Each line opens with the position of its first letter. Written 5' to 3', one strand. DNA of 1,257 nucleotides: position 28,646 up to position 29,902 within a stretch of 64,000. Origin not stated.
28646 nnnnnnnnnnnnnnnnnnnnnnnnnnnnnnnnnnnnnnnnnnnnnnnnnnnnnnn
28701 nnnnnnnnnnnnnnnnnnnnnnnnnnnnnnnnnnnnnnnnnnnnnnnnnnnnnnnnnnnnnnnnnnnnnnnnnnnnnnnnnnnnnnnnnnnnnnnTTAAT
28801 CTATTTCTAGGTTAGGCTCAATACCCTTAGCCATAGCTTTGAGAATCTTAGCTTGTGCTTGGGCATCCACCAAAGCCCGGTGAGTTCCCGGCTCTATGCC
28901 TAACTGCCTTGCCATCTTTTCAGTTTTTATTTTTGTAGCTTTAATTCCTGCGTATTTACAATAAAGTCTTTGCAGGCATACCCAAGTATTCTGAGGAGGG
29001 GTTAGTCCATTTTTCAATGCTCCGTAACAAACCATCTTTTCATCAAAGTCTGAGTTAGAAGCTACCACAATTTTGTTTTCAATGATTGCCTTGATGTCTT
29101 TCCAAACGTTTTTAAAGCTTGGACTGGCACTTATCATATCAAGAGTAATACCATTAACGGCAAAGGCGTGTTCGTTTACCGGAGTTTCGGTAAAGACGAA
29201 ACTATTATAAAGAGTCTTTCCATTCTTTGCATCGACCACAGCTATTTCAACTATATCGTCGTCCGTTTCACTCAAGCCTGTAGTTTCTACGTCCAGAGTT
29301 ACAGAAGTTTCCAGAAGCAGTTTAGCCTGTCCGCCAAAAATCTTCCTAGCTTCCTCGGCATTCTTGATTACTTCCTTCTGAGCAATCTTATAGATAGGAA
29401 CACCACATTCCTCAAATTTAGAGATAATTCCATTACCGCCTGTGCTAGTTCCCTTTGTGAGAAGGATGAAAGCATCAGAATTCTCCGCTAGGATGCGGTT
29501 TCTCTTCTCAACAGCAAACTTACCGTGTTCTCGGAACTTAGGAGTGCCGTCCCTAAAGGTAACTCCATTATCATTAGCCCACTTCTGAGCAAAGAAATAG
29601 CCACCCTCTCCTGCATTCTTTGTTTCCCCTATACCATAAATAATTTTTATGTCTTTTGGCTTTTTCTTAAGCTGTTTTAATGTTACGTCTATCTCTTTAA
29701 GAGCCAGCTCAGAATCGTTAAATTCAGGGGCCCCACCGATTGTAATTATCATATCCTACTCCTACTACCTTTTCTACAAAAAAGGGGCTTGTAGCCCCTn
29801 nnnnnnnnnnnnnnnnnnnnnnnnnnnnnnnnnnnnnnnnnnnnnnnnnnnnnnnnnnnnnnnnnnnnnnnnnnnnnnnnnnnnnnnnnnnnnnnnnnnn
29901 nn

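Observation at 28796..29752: SLOG/LOG-like nucleotide-binding domain fused to a DEDDh exonuclease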

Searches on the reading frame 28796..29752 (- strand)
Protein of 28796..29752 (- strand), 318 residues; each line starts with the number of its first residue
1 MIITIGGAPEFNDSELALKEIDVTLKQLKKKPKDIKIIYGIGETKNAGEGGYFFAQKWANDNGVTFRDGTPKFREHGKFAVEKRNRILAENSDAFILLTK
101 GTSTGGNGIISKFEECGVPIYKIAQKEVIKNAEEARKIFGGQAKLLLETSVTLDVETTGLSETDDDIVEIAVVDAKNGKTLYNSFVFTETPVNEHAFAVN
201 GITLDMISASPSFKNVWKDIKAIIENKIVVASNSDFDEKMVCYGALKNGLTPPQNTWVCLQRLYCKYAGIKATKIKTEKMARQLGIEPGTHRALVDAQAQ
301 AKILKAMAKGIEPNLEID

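Call 3: search_protein_families(library=pfam, proteins=[window:28796-29752:-], max_evalue=0.1)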
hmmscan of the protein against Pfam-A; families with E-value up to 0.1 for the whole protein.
window:28796-29752:- (318 aa): 4 families
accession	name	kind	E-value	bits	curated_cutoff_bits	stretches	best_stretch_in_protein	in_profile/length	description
PF00929.31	RNase_T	-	2.3e-19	71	24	1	151-304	1-164/164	Exonuclease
PF16473.11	Rv2179c-like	-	4.1e-06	27.1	27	1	151-306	3-175/177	3'-5' exoribonuclease Rv2179c-like domain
PF10686.14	YAcAr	-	0.0077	16.5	28.2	0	1-76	1-66/66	YspA, cpYpsA-related SLOG family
PF13482.12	RNase_H_2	-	0.012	16.1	22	1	153-198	3-48/165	RNase_H superfamily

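Call 4: search_protein_families(library=phrogs, proteins=[window:28796-29752:-], max_evalue=0.01)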
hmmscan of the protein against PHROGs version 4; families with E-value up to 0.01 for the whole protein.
window:28796-29752:- (318 aa): 4 families
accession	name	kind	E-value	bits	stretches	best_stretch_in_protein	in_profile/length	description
phrog_192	-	DNA, RNA and nucleotide metabolism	8.9e-37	128.3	1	145-312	103-275/397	DNA polymerase exonuclease subunit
phrog_14632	-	DNA, RNA and nucleotide metabolism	6.4e-14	52.5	1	144-304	78-239/380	DNA polymerase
phrog_289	-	other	2.4e-08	34.3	1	2-230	24-244/500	GTP-binding domain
phrog_29618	-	DNA, RNA and nucleotide metabolism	0.0052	17.3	1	148-241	31-121/306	exonuclease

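Call 5: search_solved_structures(query=window:28796-29752:-, max_evalue=1, show_alignments=3)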
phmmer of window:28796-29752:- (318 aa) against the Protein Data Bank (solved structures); distinct sequences matched with E-value up to 1: 16.
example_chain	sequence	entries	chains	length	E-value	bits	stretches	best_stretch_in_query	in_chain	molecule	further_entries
2p1j_A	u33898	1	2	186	6.3e-11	45.8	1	149-304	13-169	DNA polymerase III polC-type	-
8zef_A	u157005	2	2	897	1.8e-05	27.8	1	149-304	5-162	3'-5' exonuclease DinG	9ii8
9qpc_A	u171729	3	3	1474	2.6e-05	27.4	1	148-303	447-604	DNA polymerase III PolC-type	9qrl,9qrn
4fzx_C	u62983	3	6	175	8.4e-05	25.7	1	153-304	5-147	Exodeoxyribonuclease 10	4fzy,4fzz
1j53_A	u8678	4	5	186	0.00011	25.2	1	149-310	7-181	DNA polymerase III, epsilon chain | DNA polymerase III epsilon subunit | DNA POLYMERASE III SUBUNIT EPSILON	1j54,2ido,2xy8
2gui_A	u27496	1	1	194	0.00012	25.2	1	149-310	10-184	DNA polymerase III epsilon subunit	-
5fku_D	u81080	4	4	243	0.00024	24.2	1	149-310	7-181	DNA POLYMERASE III SUBUNIT EPSILON | DNA POLYMERASE III EPSILON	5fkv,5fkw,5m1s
8h18_A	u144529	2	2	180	0.00094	22.2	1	151-299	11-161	DnaQ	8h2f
2qtx_A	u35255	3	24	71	0.0052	19.8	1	119-163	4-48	Uncharacterized protein MJ1435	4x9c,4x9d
5dy9_A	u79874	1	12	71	0.0052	19.8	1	119-163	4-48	Hfq-like protein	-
8fyc_K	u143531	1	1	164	0.0066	19.4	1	151-308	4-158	DEDDh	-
8fy9_A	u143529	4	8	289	0.015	18.3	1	149-308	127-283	Cas2-DEDDh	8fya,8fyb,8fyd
9l85_A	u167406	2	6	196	0.049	16.6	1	148-205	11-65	exodeoxyribonuclease III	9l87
9l8b_A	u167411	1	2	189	0.079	15.9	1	150-204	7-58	exodeoxyribonuclease III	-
1wlj_A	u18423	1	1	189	0.23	14.4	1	151-237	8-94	interferon stimulated gene 20kDa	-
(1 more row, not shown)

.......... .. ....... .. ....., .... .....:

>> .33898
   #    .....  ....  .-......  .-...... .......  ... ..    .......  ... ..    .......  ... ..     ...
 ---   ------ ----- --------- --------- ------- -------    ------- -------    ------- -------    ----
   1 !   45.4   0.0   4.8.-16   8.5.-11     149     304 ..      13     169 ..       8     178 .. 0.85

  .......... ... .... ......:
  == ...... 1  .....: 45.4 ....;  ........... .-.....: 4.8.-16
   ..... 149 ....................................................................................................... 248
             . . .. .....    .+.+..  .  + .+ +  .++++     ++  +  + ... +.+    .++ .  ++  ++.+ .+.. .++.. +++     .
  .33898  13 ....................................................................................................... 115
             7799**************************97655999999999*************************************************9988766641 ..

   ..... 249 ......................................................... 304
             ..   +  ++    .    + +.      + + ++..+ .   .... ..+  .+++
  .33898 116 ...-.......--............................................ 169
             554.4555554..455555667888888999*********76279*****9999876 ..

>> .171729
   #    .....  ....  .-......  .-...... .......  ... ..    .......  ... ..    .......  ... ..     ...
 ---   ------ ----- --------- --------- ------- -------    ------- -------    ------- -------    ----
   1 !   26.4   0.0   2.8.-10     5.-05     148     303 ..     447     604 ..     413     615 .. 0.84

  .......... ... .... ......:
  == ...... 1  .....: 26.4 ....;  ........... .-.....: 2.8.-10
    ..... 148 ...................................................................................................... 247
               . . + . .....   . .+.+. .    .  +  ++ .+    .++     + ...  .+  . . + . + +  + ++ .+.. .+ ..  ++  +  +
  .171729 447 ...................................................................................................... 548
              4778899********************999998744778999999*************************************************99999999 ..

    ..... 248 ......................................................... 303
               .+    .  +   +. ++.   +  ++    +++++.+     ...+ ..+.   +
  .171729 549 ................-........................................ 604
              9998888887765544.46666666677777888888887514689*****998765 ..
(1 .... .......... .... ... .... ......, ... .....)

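Call 7: search_dna_similar(query=window:28796-29752:-, collection=phages, mode=protein, max_rows=40, max_evalue=0.001)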
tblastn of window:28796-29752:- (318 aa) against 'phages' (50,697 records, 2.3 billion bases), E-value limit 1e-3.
Records with a match: 66; places in all: 66; records where one place covers at least 80% of the query: 0.
Best place of each record, by identity: <60% 66.
By first word of the organism name: Yersinia 13; Streptococcus 12; Clostridium 11; Vibrio 9; Escherichia 6; Bacteriophage 3; Clostridioides 3; Staphylococcus 2; Salinivibrio 2; Salmonella 2; and 3 more.
By host as written in the record: - 13; Yersinia pestis EV76-CN 13; Clostridium difficile 6; Vibrio parahaemolyticus 6; Staphylococcus aureus 2; Salinivibrio sp. 2; Streptococcus pneumoniae 10B00617 2; Vibrio cholerae 2; and 18 more.
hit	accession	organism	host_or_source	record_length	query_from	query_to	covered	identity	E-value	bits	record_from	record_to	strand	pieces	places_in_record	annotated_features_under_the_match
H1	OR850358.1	Staphylococcus phage SA 1298 Kay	Staphylococcus aureus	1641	117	312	62%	28.6%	2e-6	55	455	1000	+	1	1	record has no annotation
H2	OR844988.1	Staphylococcus phage SA 1306 Kay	Staphylococcus aureus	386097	117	309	61%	29.1%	3e-6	55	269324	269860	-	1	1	record has no annotation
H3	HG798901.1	Clostridium phage phiCDHM11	-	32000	106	306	63%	27.3%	3e-6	55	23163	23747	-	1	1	phiCDHM11_gp33: conserved hypothetical protein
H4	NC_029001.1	Clostridium phage phiCDHM11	-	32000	106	306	63%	27.3%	3e-6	55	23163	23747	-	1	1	phiCDHM11_gp33: DNA polymerase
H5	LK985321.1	Clostridium phage phiCDHM14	-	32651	106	306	63%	27.3%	3e-6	55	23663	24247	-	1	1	phiCDHM14_gp36: putative endonuclease protein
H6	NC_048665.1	Clostridium phage phiCDHM14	-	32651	106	306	63%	27.3%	3e-6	55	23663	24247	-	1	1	phiCDHM14_gp36: DNA polymerase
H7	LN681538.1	Clostridium phage phiCD481-1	Clostridium difficile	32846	106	306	63%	27.3%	3e-6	55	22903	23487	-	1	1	conserved protein of unknown function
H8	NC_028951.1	Clostridium phage phiCD481-1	Clostridium difficile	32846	106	306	63%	27.3%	3e-6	55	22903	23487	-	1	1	DNA polymerase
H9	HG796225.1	Clostridium phage phiCDHM13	Clostridium difficile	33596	106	306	63%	27.3%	3e-6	55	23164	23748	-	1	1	phiCDHM13_gp32: putative exonuclease protein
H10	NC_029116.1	Clostridium phage phiCDHM13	Clostridium difficile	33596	106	306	63%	27.3%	3e-6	55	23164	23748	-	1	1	phiCDHM13_gp32: DNA polymerase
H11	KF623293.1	Vibrio phage SHOU24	Vibrio parahaemolyticus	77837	144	307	52%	32.6%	2e-10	67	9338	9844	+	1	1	3'-5' exonuclease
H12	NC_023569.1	Vibrio phage SHOU24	Vibrio parahaemolyticus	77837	144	307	52%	32.6%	2e-10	67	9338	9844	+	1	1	DNA polymerase exonuclease subunit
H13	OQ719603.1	Vibrio phage vB_VpaP_1601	Vibrio parahaemolyticus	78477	144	307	52%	32.6%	2e-10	67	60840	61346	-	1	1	3'-5' exonuclease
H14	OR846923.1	Listeria phage LM 4-11-1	Listeria monocytogenes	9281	149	318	53%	31.2%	7e-6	54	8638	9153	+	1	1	record has no annotation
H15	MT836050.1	Bacteriophage sp.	human fecal samples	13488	141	312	54%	28.9%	4e-6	54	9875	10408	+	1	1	record has no annotation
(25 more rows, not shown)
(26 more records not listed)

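Call 8: find_homologous_proteins(query=window:28796-29752:-)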
Query window:28796-29752:- (318 aa): 32 proteins with E <= 0.001 among 2525 candidates.
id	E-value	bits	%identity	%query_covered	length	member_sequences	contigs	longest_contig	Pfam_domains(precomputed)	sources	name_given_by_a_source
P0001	3.4e-207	705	100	100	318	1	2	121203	PF00929.32,PF16473.12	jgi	jgi:DNA polymerase III epsilon subunit family exonuclease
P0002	1.1e-146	506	72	99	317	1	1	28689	PF00929.32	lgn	-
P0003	1.7e-146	506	70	99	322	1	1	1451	PF00929.32,PF16473.12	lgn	-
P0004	2.9e-146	505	72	99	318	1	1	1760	PF00929.32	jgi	jgi:DNA polymerase III epsilon subunit-like protein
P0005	2.9e-145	502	70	99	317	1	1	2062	PF00929.32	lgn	-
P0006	8.8e-132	457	64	99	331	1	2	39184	PF00929.32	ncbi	-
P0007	1.8e-126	440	63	100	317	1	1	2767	PF00929.32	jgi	jgi:DNA polymerase III epsilon subunit-like protein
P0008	5.1e-121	422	62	99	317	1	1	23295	PF00929.32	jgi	jgi:hypothetical protein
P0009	2.3e-118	413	59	99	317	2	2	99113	PF00929.32,PF16473.12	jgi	jgi:hypothetical protein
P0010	4.5e-115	403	59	100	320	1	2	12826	PF00929.32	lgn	-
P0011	3.0e-113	397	59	99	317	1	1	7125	PF00929.32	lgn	-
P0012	7.4e-107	376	56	100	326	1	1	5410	PF00929.32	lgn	-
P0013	1.5e-104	368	51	100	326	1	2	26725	PF00929.32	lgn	-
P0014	1.6e-102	361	54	100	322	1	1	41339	PF00929.32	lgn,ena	-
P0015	1.4e-88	316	52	100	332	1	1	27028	PF00929.32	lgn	-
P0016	3.6e-75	272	45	98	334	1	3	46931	PF00929.32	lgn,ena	-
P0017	1.2e-58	217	41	98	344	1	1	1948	PF00929.32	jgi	jgi:DNA polymerase III epsilon subunit-like protein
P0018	2.4e-15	75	35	54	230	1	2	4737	PF00929.32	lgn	-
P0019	3.5e-13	68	29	64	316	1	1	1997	PF00929.32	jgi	jgi:DNA polymerase III epsilon subunit-like protein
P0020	2.4e-9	55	32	49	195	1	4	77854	PF00929.32,PF13482.13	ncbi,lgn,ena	ncbi:MAG: 3'-5' exonuclease [Candidatus Omnitrophota bacterium]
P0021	3.7e-8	52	31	48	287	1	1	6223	PF00929.32,PF13280.13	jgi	jgi:DNA polymerase-3 subunit epsilon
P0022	4.7e-8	51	29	49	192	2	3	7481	PF00929.32,PF13482.13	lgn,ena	-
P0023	1.0e-7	50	31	51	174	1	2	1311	PF00929.32,PF13482.13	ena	-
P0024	2.3e-6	46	32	49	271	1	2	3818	PF00929.32,PF13482.13,PF13280.13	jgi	-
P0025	6.7e-6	44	32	51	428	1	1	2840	PF00929.32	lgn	-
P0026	2.3e-5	42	31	51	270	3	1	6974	PF00929.32,PF13280.13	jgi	jgi:DNA polymerase III epsilon subunit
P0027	3.3e-5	42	31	50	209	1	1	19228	PF00929.32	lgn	-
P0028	7.1e-5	41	30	54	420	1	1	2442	PF00929.32,PF00533.34,PF16473.12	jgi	jgi:DNA polymerase-3 subunit epsilon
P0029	2.4e-4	39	29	49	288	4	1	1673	PF00929.32,PF13280.13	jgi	-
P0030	3.1e-4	39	28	54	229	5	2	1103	PF00929.32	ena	-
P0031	3.2e-4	39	27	43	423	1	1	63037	PF00929.32,PF00533.34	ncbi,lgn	-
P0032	3.4e-4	39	30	55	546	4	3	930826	PF00929.32,PF10708.15,PF16473.12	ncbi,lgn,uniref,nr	ncbi:exonuclease domain-containing protein [Mycolicibacterium neoaurum]|uniref:DNA polymerase n=1 Ta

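Call 15: search_protein_families(library=ncbifam, proteins=[window:28796-29752:-], max_evalue=1)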
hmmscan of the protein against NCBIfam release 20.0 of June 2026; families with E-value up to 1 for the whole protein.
window:28796-29752:- (318 aa): 30 families (the best 25 are shown)
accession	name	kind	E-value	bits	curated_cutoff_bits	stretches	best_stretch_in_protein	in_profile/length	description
NF001688.0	PRK00448.1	equivalog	1.5e-23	82.4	873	1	143-312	418-589/1445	PolC-type DNA polymerase III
NF005906.0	PRK07883.1-4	equivalog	9.3e-22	77.1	495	1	149-311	7-171/563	DEDD exonuclease domain-containing protein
TIGR01405.1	polC_Gram_pos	equivalog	6.4e-21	73.8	1043.45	1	143-311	184-354/1211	DNA polymerase III subunit alpha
NF006316.0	PRK08517.1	equivalog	1.1e-20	74.1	247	1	128-311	50-233/270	3'-5' exonuclease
NF005289.0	PRK06807.1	equivalog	2.7e-19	69.5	335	1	148-309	8-170/313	3'-5' exonuclease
NF005905.0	PRK07883.1-3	equivalog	3.1e-19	69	508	1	145-307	21-187/581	DEDD exonuclease domain-containing protein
TIGR00573.1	dnaq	subfamily_domain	3.4e-19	69.2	71.5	1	144-311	3-177/217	exonuclease, DNA polymerase III, epsilon subunit family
NF005907.0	PRK07883.1-5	equivalog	1.2e-17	63.6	454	1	149-309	29-193/584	DEDD exonuclease domain-containing protein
NF004719.0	PRK06063.1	equivalog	1.4e-15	57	389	1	151-307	19-176/331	DEDDh family exonuclease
TIGR01407.1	dinG_rel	hypoth_equivalog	2e-15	56.1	547.7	1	151-307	3-161/889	putative DnaQ family exonuclease/DinG family helicase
NF006615.0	PRK09182.1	subfamily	1.1e-14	53.9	207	1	138-309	40-213/307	3'-5' exonuclease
NF005981.0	PRK08074.1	equivalog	1.3e-13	49.9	789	1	151-310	6-168/931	ATP-dependent DNA helicase DinG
NF004964.0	PRK06310.1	equivalog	1.6e-13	50.6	236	1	150-310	9-173/250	DNA polymerase III subunit epsilon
NF004844.0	PRK06195.1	equivalog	4e-13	49.4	373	1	152-311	5-164/309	DNA polymerase III subunit epsilon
NF004316.1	PRK05711.1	equivalog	7.3e-13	48.7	196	1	150-310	3-172/234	DNA polymerase III subunit epsilon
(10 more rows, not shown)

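Call 21: predict_structure(alignment_id=A1)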
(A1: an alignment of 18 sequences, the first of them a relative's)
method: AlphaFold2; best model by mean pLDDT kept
length: 318 residues; sequences in the alignment: 18
mean_pLDDT: 91.8   pTM: 0.60
mean pLDDT of the five models: 91.8, 91.6, 91.1, 90.5, 90.1
residues with pLDDT >= 90: 235; 70-90: 76; 50-70: 7; < 50: 0
segments of 3 or more residues with pLDDT < 50: none
pLDDT, mean of each block of 10 residues (from residue 1): 94 91 91 94 84 95 95 89 94 95 84 95 74 89 96 94 86 97 95 87 89 95 95 94 93 94 93 88 91 94 97 89
secondary structure, 60 per line:
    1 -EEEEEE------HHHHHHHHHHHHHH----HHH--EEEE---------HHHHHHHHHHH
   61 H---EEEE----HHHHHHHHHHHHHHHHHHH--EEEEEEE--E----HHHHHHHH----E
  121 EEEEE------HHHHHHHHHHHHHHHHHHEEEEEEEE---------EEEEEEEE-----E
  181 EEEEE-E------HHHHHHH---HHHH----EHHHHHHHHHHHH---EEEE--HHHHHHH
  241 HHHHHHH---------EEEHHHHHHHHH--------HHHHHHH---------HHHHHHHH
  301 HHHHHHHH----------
elements in order: E2-7 H14-27 E37-40 H50-61 E65-68 H73-91 E94-100 H108-115 E120-125 H132-149 E150-157 E167-174 E180-185 H194-200 H204-207 H213-224 E228-231 H234-247 E257-259 H260-268 H277-283 H293-308

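Call 34: find_encoding_contigs(protein=P0009, flank=8000, max_places=2)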
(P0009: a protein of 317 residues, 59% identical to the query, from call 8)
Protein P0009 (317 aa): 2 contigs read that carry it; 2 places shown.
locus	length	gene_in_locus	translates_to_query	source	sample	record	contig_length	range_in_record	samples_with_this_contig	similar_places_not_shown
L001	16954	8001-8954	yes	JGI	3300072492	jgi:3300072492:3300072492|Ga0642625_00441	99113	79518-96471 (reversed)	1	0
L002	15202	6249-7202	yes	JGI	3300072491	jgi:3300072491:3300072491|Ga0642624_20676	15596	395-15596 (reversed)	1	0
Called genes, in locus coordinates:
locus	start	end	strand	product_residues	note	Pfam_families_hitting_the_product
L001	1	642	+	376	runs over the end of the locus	PF14284:PcfJ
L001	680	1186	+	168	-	-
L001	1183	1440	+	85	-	-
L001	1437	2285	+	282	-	-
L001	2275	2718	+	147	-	-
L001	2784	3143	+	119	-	-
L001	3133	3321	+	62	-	-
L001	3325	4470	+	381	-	PF21189:PHA02142, PF09414:RNA_ligase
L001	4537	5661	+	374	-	-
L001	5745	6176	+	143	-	-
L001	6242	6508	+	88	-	-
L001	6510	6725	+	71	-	-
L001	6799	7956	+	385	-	PF01743:PolyA_pol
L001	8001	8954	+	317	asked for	PF16473:Rv2179c-like (faint), PF00929:RNase_T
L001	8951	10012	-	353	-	-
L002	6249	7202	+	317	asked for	PF16473:Rv2179c-like (faint), PF00929:RNase_T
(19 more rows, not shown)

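Call 35: find_encoding_contigs(protein=P0016, flank=8000, max_places=2)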
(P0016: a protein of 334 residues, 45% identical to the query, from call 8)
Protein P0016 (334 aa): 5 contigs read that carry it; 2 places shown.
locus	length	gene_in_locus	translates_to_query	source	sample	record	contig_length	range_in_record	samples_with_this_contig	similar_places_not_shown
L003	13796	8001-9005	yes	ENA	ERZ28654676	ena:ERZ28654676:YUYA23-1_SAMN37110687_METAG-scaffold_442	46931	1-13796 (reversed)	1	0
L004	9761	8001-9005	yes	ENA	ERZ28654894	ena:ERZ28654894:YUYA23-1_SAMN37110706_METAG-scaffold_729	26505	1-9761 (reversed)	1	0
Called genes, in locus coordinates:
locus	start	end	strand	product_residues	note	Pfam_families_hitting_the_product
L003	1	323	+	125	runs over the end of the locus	-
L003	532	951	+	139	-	PF22885:DUF7020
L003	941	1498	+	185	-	PF18143:HAD_SAK_2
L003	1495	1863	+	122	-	-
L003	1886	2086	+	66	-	-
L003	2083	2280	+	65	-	-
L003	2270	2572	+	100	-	-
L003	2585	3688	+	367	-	PF21189:PHA02142, PF09414:RNA_ligase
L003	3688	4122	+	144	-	-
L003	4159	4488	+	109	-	-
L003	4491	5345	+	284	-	-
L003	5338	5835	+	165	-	-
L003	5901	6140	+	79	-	-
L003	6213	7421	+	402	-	PF01743:PolyA_pol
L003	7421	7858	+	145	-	PF10686:YAcAr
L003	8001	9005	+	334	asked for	PF00929:RNase_T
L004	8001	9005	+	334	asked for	PF00929:RNase_T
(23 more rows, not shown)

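Call 37: find_encoding_contigs(protein=P0014, flank=8000, max_places=1)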
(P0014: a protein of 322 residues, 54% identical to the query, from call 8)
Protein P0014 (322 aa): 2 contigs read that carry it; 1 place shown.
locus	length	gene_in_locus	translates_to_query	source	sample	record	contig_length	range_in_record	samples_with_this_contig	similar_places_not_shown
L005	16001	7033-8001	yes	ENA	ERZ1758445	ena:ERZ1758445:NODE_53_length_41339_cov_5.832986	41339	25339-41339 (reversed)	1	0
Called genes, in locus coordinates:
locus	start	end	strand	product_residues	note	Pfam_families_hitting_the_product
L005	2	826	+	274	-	?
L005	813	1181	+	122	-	-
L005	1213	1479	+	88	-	-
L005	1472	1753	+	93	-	-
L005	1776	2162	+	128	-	PF01981:PTH2 (weak)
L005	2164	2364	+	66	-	-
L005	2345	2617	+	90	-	PF24591:Phage_YunG-like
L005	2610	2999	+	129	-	-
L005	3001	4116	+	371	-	PF21189:PHA02142 (weak), PF09414:RNA_ligase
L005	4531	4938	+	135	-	-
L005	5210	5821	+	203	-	PF01145:Band_7 (weak)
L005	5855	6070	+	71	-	-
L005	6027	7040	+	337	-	-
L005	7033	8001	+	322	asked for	PF00929:RNase_T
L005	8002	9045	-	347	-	-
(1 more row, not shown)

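Call 38: find_encoding_contigs(protein=P0015, flank=8000, max_places=1)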
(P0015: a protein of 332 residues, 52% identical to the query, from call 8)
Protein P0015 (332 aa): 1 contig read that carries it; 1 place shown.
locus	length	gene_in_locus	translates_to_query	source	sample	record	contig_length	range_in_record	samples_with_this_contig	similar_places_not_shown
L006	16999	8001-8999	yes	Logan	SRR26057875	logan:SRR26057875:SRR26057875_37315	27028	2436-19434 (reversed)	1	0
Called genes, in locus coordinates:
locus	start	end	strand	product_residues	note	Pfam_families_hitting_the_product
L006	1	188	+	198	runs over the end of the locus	-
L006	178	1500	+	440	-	PF04095:NAPRTase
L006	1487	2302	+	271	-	PF13672:PP2C_2 (weak)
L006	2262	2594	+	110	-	-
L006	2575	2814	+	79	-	-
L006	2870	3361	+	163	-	-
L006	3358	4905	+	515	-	PF00069:Pkinase (weak)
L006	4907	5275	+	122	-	-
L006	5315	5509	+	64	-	-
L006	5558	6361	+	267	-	PF14528:LAGLIDADG_3 (weak)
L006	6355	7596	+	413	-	PF01743:PolyA_pol, PF12627:PolyA_pol_RNAbd (weak)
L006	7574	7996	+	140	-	PF10686:YAcAr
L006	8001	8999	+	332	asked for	PF00929:RNase_T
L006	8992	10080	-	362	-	-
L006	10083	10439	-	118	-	-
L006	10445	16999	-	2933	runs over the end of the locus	PF00041:fn3 (faint)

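Call 39: find_encoding_contigs(protein=P0006, flank=8000, max_places=1)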
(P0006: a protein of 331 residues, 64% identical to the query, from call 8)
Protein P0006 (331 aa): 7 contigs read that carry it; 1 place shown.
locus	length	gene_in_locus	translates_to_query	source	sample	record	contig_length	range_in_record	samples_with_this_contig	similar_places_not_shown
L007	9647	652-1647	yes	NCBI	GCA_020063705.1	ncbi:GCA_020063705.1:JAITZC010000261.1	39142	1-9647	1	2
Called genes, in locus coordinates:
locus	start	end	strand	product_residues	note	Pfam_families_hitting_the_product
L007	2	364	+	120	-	?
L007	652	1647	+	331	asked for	PF00929:RNase_T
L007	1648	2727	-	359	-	-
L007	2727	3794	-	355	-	-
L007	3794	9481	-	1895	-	PF00041:fn3 (faint)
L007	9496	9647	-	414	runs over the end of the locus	-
